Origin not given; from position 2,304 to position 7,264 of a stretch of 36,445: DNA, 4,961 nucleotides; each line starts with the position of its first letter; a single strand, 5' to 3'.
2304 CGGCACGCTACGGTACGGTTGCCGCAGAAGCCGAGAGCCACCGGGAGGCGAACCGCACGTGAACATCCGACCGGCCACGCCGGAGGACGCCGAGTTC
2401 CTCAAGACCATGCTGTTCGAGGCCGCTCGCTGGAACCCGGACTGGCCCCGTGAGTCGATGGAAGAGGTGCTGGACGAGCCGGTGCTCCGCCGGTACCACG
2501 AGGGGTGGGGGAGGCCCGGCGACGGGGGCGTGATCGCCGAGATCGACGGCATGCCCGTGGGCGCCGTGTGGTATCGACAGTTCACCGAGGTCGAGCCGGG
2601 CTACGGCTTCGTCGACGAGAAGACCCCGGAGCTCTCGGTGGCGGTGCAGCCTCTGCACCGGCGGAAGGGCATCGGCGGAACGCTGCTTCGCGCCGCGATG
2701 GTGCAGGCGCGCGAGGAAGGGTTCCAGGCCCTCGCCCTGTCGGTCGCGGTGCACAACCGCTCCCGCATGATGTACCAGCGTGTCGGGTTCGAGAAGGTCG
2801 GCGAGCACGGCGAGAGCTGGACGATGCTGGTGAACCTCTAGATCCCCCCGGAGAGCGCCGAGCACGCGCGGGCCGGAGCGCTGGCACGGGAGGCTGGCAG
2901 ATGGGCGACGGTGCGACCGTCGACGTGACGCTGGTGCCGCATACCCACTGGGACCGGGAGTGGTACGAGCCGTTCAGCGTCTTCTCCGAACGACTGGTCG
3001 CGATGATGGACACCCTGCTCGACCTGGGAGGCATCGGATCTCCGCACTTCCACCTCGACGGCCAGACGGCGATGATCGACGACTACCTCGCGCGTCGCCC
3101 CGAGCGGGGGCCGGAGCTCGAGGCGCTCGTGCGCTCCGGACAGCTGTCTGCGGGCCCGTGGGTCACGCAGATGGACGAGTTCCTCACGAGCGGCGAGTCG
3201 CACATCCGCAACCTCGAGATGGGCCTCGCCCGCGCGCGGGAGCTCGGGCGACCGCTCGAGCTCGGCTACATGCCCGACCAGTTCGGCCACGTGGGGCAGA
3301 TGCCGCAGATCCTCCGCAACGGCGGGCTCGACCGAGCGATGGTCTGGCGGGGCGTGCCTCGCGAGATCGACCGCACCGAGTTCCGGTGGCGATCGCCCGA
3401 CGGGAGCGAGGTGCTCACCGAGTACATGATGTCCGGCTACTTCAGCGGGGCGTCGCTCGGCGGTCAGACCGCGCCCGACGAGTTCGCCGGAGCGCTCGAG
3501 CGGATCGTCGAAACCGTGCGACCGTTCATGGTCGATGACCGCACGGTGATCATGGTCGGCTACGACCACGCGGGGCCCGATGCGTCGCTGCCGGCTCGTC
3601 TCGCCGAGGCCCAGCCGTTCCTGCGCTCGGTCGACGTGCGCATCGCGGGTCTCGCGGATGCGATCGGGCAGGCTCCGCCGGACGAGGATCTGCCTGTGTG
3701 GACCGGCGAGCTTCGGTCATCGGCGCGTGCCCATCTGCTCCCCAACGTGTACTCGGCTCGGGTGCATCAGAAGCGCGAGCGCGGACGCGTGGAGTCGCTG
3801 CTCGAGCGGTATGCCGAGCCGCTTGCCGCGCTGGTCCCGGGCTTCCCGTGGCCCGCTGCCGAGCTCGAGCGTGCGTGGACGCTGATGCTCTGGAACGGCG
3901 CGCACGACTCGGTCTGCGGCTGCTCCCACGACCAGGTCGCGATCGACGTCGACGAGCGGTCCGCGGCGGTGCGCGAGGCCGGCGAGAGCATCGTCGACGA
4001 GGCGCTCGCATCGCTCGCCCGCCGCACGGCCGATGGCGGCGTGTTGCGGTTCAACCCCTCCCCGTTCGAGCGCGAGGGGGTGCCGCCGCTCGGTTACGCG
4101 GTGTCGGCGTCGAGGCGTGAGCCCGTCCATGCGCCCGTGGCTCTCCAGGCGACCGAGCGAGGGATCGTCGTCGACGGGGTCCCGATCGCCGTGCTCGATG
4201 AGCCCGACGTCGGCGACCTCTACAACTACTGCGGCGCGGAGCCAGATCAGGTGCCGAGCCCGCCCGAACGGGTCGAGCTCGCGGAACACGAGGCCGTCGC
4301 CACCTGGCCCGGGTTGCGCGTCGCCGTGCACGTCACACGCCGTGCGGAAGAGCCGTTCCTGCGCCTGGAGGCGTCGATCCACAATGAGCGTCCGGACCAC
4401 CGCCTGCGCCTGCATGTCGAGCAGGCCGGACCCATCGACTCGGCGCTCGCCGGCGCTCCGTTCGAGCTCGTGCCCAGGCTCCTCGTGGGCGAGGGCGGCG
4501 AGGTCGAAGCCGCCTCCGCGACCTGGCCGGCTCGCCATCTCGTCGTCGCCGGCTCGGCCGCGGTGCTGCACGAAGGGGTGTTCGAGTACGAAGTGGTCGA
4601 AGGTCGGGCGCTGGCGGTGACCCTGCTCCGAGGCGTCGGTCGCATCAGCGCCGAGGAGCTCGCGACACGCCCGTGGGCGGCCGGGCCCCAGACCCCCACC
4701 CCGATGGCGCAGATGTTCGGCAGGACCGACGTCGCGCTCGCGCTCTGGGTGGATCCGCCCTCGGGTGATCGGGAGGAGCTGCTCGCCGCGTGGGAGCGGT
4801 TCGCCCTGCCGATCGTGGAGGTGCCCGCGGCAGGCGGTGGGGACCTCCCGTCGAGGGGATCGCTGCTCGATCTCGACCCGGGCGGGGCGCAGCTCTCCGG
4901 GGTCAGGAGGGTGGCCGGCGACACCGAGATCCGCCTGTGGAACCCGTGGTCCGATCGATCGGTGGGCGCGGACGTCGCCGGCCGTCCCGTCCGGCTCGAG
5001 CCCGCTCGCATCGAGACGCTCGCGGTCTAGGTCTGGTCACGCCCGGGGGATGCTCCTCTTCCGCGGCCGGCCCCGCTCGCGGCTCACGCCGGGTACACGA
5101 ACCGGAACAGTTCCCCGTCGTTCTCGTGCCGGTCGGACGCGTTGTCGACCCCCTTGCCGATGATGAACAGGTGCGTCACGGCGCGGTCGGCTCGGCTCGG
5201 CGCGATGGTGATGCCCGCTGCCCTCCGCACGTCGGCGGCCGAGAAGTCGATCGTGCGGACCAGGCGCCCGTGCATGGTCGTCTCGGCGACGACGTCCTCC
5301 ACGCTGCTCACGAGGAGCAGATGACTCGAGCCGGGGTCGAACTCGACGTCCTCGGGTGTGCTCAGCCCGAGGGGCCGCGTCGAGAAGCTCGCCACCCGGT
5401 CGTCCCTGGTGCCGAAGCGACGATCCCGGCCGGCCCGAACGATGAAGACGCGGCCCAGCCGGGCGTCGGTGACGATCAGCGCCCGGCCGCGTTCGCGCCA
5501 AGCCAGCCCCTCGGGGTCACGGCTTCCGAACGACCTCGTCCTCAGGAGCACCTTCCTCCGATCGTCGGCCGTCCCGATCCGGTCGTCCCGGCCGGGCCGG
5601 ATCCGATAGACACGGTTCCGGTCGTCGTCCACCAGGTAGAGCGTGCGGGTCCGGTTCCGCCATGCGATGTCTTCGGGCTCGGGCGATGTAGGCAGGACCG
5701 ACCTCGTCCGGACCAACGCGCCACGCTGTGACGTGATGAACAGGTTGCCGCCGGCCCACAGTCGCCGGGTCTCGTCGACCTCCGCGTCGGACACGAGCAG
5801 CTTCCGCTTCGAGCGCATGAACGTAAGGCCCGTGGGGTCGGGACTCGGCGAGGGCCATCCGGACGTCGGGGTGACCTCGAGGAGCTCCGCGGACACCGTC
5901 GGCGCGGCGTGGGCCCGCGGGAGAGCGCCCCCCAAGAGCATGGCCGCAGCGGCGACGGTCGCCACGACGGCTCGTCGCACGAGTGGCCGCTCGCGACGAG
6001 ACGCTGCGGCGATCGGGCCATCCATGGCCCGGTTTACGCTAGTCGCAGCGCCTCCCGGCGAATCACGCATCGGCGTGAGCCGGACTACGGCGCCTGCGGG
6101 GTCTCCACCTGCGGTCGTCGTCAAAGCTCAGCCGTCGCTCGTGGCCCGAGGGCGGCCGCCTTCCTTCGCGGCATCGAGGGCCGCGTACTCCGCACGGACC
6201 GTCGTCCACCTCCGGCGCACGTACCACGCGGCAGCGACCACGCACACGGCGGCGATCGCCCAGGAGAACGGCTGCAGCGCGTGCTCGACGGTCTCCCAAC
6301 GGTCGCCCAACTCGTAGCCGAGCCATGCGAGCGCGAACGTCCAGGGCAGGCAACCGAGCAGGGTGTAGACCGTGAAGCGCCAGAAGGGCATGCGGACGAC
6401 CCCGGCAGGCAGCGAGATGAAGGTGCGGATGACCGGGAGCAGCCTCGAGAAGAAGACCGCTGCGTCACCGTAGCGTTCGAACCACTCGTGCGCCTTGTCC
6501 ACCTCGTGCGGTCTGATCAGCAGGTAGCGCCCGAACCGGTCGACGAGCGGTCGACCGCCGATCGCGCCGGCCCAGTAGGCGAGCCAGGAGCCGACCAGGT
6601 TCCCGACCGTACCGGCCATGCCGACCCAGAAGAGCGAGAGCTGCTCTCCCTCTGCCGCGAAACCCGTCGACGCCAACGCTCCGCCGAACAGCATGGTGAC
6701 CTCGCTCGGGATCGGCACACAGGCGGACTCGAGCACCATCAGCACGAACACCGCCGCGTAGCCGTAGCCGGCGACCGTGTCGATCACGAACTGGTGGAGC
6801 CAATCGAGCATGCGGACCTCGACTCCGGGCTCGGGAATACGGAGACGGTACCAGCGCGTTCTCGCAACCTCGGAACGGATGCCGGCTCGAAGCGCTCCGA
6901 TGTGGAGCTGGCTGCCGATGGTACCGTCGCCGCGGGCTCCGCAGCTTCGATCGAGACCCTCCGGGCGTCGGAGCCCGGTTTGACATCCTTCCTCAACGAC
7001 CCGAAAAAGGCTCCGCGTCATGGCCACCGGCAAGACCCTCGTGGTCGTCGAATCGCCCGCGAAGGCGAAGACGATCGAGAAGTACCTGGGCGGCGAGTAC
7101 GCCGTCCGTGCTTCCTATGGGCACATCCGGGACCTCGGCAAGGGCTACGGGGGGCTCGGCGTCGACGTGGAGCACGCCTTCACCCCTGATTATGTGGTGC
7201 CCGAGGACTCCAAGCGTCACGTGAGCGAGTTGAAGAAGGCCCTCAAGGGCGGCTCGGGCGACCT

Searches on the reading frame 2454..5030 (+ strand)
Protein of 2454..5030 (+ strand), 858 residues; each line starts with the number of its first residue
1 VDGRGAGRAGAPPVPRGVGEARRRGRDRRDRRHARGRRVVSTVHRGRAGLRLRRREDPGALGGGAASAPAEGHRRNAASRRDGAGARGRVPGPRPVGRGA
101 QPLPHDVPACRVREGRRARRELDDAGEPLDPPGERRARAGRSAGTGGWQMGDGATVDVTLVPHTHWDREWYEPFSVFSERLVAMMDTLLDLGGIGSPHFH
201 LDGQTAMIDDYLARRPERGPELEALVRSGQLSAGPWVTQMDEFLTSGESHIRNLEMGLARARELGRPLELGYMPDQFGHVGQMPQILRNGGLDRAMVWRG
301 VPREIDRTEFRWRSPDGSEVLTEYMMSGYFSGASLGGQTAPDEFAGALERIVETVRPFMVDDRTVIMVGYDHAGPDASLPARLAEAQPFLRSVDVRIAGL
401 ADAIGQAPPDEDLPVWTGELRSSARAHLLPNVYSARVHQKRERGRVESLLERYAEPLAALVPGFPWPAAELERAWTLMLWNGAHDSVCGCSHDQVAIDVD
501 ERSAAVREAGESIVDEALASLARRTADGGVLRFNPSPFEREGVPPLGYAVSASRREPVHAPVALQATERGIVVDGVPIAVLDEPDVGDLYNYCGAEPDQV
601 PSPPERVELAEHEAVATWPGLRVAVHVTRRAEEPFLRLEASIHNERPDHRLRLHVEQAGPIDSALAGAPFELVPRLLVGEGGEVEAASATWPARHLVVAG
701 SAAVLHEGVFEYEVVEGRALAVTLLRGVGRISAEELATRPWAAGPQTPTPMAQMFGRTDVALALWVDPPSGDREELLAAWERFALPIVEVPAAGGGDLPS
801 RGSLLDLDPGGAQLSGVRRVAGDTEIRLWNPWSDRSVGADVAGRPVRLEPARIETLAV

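Call 58: search_protein_families(library=pfam, proteins=[window:2454-5030:+], max_evalue=0.001)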
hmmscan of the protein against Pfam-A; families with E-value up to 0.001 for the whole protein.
window:2454-5030:+ (858 aa): 2 families
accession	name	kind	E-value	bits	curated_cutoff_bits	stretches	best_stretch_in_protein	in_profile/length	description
PF01074.27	Glyco_hydro_38N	-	9.6e-30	104.3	25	1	158-400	2-248/270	Glycosyl hydrolases family 38 N-terminal domain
PF09261.16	Alpha-mann_mid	-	5.5e-12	46.1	31.1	1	431-521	5-96/96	Alpha mannosidase middle domain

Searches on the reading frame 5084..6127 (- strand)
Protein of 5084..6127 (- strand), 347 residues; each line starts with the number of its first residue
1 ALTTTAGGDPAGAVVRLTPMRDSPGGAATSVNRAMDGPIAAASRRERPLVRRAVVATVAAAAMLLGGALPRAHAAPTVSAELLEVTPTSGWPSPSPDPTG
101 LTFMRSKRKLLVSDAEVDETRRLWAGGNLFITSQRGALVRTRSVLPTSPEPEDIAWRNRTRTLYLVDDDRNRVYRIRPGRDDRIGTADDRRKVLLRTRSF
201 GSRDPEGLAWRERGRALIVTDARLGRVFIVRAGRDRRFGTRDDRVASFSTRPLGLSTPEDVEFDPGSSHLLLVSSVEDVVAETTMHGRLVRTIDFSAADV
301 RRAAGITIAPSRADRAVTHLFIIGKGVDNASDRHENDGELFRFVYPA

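Call 58: search_protein_families(library=pfam, proteins=[window:5084-6127:-], max_evalue=0.001)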
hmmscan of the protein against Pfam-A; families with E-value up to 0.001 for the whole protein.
window:5084-6127:- (347 aa): 2 families
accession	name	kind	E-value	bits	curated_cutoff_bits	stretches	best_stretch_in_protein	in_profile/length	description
PF06977.17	SdiA-regulated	-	5.9e-07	29.4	21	1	132-308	50-230/249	SdiA-regulated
PF13449.12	Phytase-like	-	0.00019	21.9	27.6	1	154-238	9-100/284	Esterase-like activity of phytase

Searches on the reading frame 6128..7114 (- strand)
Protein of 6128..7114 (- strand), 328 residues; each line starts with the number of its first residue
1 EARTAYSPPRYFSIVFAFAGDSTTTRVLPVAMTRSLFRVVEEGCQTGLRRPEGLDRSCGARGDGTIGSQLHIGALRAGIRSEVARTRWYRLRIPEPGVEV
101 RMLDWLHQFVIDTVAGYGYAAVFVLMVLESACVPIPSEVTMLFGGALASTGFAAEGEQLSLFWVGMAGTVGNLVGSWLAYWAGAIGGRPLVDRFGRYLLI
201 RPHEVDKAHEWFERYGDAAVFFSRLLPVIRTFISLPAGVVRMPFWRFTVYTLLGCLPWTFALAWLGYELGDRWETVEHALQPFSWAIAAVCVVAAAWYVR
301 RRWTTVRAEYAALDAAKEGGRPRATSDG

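Call 58: search_protein_families(library=pfam, proteins=[window:6128-7114:-], max_evalue=0.001)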
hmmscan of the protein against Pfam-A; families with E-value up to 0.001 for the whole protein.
window:6128-7114:- (328 aa): 1 family
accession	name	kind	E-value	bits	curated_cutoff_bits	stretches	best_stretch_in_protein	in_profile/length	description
PF09335.16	VTT_dom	-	5e-28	98.5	33.9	1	135-267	1-122/123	VTT domain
